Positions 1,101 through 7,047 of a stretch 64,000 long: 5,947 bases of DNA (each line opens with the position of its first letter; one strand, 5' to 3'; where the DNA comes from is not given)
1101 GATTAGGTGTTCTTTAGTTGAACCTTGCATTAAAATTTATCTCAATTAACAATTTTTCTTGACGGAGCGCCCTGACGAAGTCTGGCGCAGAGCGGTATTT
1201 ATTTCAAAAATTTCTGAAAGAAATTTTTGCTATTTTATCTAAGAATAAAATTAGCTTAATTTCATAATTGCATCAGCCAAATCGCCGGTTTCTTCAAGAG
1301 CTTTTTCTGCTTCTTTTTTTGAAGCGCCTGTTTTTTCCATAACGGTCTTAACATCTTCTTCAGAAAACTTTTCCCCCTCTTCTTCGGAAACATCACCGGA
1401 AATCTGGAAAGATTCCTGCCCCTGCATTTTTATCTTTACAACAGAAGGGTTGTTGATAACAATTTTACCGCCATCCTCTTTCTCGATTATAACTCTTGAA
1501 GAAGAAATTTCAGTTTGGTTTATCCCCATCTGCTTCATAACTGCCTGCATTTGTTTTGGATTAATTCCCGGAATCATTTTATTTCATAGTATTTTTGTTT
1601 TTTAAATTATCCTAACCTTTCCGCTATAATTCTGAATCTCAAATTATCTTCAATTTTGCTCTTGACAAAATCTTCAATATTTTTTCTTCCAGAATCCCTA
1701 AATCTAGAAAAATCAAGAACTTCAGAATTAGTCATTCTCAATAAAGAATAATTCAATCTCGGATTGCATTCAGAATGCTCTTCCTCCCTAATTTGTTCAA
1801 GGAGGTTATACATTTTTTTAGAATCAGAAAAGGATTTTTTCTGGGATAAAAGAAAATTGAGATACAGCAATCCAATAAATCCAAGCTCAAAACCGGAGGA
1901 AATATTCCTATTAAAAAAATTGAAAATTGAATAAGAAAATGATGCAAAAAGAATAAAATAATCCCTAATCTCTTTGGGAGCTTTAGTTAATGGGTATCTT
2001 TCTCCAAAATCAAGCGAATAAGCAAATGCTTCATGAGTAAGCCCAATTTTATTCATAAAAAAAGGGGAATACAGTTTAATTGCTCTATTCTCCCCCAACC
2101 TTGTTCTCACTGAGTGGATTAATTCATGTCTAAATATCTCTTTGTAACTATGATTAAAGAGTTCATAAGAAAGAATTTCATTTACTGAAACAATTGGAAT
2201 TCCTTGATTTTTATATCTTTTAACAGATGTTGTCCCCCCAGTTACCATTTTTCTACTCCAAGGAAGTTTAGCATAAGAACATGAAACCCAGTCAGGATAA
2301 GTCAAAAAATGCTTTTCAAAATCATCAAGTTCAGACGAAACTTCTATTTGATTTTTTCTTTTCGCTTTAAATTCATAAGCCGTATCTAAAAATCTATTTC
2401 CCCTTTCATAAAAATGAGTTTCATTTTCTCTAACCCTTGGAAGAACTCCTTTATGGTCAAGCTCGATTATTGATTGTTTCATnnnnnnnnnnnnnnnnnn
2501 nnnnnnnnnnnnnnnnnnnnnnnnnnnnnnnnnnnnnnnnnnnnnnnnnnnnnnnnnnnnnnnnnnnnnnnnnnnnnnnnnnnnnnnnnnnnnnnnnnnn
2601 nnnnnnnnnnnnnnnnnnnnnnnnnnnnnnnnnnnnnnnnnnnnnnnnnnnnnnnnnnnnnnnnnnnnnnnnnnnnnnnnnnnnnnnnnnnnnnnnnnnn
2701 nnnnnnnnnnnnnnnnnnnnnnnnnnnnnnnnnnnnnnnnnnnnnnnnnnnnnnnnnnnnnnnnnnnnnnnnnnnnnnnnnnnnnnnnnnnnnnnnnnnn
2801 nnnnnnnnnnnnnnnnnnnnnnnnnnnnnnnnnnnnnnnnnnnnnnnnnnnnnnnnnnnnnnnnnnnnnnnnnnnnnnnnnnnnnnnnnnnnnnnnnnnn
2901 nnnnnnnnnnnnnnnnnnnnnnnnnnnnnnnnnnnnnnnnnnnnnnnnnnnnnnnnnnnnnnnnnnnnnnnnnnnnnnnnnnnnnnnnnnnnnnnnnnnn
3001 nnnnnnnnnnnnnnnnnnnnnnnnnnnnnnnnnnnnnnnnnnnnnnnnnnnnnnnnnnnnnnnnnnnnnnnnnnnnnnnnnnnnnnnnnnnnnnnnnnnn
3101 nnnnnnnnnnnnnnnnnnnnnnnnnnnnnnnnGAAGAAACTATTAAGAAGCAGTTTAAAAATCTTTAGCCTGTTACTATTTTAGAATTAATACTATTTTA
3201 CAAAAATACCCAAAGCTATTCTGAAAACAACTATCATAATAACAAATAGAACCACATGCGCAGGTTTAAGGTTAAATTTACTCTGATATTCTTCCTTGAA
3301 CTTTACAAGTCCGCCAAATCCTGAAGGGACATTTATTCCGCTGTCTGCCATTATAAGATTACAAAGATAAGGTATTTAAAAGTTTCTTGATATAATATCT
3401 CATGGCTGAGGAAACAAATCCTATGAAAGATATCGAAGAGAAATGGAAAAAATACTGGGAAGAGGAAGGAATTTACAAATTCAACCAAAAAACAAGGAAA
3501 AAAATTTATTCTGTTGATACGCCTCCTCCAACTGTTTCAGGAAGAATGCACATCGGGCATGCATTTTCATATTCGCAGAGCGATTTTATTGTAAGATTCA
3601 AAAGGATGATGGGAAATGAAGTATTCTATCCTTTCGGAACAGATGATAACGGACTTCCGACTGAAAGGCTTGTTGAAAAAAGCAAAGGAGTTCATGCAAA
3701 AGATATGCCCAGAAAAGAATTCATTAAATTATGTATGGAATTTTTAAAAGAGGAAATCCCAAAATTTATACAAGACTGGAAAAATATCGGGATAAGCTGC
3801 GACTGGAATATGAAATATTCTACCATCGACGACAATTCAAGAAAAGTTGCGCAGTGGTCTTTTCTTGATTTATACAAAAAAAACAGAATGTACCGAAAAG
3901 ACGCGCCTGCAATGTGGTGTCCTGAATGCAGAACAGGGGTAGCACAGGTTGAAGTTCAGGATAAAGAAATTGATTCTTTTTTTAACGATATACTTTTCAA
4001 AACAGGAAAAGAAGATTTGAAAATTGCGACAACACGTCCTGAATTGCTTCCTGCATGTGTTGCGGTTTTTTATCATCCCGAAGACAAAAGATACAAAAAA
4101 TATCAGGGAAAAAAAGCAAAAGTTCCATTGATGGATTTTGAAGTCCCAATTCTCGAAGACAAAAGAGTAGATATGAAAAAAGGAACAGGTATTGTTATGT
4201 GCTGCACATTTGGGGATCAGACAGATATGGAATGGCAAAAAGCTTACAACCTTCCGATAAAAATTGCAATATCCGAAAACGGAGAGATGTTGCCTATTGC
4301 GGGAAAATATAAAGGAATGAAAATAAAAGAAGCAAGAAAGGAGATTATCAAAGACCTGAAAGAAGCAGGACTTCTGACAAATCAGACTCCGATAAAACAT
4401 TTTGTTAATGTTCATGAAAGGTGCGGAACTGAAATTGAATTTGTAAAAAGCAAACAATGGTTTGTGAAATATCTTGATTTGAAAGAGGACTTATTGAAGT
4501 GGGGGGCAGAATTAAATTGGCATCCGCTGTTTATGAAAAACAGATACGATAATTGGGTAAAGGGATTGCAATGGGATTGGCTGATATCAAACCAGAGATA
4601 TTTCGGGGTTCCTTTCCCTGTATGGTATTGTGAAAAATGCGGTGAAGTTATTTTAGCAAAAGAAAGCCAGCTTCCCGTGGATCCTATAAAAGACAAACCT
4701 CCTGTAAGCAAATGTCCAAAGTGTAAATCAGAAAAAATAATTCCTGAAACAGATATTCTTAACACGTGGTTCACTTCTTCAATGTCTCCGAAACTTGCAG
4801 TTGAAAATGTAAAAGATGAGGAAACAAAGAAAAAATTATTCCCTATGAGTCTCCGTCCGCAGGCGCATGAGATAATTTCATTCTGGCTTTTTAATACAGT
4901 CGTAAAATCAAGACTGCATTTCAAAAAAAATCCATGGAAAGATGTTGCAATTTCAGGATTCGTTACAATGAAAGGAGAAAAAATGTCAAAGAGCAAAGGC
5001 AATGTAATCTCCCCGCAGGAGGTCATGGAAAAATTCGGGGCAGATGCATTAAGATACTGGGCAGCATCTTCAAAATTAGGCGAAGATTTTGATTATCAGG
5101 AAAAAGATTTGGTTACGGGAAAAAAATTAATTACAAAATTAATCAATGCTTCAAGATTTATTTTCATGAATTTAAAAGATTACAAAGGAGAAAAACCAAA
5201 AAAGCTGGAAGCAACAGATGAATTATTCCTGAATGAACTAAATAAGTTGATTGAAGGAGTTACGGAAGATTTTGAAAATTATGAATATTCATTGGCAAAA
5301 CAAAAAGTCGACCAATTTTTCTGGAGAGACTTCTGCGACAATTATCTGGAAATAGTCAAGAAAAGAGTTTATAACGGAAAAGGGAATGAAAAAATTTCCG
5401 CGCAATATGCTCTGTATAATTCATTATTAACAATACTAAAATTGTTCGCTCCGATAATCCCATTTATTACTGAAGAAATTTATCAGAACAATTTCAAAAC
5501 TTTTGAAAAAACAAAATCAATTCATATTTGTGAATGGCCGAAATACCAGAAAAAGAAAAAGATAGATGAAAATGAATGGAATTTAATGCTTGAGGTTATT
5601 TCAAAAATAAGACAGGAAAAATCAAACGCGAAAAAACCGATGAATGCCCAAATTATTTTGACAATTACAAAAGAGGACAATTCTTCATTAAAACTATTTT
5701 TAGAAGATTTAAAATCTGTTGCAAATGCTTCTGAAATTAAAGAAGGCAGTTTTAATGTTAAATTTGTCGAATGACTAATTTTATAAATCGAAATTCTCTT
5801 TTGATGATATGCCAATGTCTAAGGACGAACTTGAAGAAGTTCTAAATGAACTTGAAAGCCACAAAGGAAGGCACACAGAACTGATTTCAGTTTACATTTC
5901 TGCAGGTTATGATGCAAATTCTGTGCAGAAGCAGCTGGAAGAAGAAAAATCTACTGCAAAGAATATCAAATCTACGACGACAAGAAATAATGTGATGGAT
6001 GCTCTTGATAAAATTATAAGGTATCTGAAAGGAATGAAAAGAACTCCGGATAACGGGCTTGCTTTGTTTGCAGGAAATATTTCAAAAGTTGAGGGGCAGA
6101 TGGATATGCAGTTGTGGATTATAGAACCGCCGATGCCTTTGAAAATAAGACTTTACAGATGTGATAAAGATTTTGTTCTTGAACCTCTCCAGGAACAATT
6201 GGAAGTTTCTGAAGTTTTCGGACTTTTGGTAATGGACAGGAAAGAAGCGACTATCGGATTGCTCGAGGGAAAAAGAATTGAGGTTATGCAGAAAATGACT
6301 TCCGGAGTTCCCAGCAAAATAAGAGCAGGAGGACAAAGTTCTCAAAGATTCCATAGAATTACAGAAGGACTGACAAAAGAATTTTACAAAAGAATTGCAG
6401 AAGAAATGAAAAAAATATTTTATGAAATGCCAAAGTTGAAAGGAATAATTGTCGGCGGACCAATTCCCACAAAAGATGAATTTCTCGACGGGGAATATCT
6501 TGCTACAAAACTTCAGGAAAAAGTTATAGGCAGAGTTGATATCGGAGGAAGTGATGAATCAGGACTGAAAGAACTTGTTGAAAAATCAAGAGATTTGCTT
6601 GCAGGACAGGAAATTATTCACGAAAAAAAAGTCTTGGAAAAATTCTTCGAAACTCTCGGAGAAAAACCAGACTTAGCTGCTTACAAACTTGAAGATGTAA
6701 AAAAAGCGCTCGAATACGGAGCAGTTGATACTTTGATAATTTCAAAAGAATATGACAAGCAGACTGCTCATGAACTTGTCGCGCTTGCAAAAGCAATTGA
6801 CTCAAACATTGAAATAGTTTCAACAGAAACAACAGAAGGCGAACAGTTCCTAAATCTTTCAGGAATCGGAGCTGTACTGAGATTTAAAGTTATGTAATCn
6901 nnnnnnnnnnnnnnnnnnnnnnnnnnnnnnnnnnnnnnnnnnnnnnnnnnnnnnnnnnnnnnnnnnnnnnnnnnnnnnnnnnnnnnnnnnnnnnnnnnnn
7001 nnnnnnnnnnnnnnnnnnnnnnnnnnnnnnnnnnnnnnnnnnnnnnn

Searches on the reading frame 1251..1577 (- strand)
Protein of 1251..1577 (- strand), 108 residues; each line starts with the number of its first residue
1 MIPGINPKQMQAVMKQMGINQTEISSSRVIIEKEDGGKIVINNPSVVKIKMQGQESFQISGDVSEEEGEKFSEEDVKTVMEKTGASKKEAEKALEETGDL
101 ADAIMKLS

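Call 47: search_protein_families(library=pfam, proteins=[window:1251-1577:-], max_evalue=0.00001)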
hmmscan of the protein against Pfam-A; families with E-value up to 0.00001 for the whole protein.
window:1251-1577:- (108 aa): 2 families
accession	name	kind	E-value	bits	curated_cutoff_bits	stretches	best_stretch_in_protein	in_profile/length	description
PF01849.23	NAC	-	1.3e-14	54.3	21.3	1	7-66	1-57/57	NAC domain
PF19026.7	UBA_HYPK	-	6.2e-08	32.3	27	1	72-107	4-40/41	HYPK UBA domain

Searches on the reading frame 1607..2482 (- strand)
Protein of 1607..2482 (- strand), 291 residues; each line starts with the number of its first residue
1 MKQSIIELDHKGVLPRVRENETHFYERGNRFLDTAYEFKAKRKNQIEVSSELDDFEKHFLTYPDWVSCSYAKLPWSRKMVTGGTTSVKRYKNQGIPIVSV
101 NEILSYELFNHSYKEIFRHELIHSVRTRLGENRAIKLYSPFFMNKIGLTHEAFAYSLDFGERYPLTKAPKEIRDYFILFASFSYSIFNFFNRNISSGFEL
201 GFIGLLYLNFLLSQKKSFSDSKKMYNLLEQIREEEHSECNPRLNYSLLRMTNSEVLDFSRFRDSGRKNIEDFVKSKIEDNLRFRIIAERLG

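Call 44: search_protein_families(library=pfam, proteins=[window:1607-2482:-], max_evalue=0.00001)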
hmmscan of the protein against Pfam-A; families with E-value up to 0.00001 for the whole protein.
window:1607-2482:- (291 aa): 0 families

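Call 88: find_encoding_contigs(protein=window:1607-2482:-, flank=10000, max_places=2)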
Protein window:1607-2482:- (291 aa): 11 contigs read that carry it; 2 places shown.
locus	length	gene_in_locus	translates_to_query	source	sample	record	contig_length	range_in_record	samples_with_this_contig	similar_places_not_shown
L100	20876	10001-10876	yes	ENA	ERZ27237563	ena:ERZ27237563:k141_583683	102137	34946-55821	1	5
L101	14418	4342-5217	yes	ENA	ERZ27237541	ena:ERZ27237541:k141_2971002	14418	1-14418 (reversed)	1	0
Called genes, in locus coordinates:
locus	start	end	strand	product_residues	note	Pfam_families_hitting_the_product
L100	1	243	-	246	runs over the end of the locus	PF00154:RecA_N, PF03796:DnaB_C (faint), PF08423:Rad51, PF13481:AAA_25, PF06745:ATPase, PF13401:AAA_22 (weak), PF05707:Zot (weak), PF13479:AAA_24 (weak)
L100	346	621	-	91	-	PF14333:DUF4389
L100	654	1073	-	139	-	-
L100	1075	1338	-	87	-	PF13656:RNA_pol_L_2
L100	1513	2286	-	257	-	PF01381:HTH_3 (weak)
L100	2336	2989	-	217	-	-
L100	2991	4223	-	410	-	PF13506:Glyco_transf_21, PF03142:Chitin_synth_2 (faint), PF00535:Glycos_transf_2, PF10111:Glyco_tranf_2_2, PF13641:Glyco_tranf_2_3, PF01644:Chitin_synth_1 (faint), PF13632:Glyco_trans_2_3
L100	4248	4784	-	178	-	PF04079:SMC_ScpB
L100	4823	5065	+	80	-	-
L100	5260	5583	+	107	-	-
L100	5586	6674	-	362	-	PF03463:eRF1_1, PF18854:baeRF_family10, PF03464:eRF1_2, PF18859:acVLRF1, PF03465:eRF1_3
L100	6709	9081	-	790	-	PF00133:tRNA-synt_1, PF01921:tRNA-synt_1f (faint), PF09334:tRNA-synt_1g, PF13603:tRNA-synt_1_2 (weak), PF09334:tRNA-synt_1g, PF01406:tRNA-synt_1e, PF08264:Anticodon_1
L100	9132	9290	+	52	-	-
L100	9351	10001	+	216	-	-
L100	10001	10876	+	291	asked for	-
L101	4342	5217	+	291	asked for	-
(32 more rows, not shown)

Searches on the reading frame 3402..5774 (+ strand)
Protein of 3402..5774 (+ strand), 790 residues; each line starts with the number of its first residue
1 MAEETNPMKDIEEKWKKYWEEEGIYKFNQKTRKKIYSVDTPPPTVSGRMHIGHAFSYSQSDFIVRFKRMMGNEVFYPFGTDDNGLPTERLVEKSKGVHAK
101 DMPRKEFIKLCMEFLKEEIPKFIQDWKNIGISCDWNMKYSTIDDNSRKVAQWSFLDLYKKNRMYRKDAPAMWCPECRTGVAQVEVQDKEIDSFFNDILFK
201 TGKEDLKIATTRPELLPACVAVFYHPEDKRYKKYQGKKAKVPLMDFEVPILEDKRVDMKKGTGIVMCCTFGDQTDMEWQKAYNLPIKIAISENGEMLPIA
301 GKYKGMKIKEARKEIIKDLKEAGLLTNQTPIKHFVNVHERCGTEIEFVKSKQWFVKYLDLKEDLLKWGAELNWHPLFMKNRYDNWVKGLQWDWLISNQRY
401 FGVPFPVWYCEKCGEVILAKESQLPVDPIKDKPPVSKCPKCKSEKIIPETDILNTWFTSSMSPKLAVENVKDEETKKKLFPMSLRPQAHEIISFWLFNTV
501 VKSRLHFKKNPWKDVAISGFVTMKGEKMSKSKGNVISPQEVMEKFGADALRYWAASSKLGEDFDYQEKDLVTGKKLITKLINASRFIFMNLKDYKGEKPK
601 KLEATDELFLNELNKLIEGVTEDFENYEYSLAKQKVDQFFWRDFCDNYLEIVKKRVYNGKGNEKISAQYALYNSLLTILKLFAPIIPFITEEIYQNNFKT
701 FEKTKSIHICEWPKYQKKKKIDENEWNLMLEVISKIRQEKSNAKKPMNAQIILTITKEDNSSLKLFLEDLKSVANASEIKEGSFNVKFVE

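Call 12: search_protein_families(library=pfam, proteins=[window:3402-5774:+])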
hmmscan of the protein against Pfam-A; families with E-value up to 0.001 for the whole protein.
window:3402-5774:+ (790 aa): 6 families
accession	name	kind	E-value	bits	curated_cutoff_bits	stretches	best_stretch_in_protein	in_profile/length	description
PF00133.28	tRNA-synt_1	-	7.3e-88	295.5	22.7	1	15-564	2-412/414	tRNA synthetases class I (I, L, M and V)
PF08264.19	Anticodon_1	-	1.1e-38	132.9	25.1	1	606-751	1-144/148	Anticodon-binding domain of tRNA ligase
PF09334.17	tRNA-synt_1g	-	9.9e-30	104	20.1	2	38-182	3-132/391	tRNA synthetases class I (M)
PF01406.26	tRNA-synt_1e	-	7.8e-11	42.3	27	1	501-572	227-298/301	tRNA synthetases class I (C) catalytic domain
PF13603.12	tRNA-synt_1_2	-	8e-07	29.2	25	1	235-296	85-146/185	Leucyl-tRNA synthetase, editing domain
PF01921.24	tRNA-synt_1f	-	2.1e-06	27.3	27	1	520-567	275-322/360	tRNA synthetases class I (K)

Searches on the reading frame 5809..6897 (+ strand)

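Call 44: search_protein_families(library=pfam, proteins=[window:5809-6897:+], max_evalue=0.00001)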
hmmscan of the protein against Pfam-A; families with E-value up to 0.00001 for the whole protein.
window:5809-6897:+ (362 aa): 5 families
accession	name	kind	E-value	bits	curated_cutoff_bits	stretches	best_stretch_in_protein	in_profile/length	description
PF03464.20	eRF1_2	-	5.6e-38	130.7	27.1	1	137-264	2-131/133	eRF1 domain 2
PF03465.20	eRF1_3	-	6e-22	78.6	25.8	1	269-361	1-106/106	eRF1 domain 3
PF18854.6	baeRF_family10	-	4.1e-14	53.5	27.1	1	124-249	3-129/143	Bacterial archaeo-eukaryotic release factor family 10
PF03463.20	eRF1_1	-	2.1e-12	47.5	23.8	1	17-130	7-122/123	eRF1 domain 1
PF18859.6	acVLRF1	-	5.1e-11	43.3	27.1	1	140-261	5-125/130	Actinobacteria/chloroflexi VLRF1 release factor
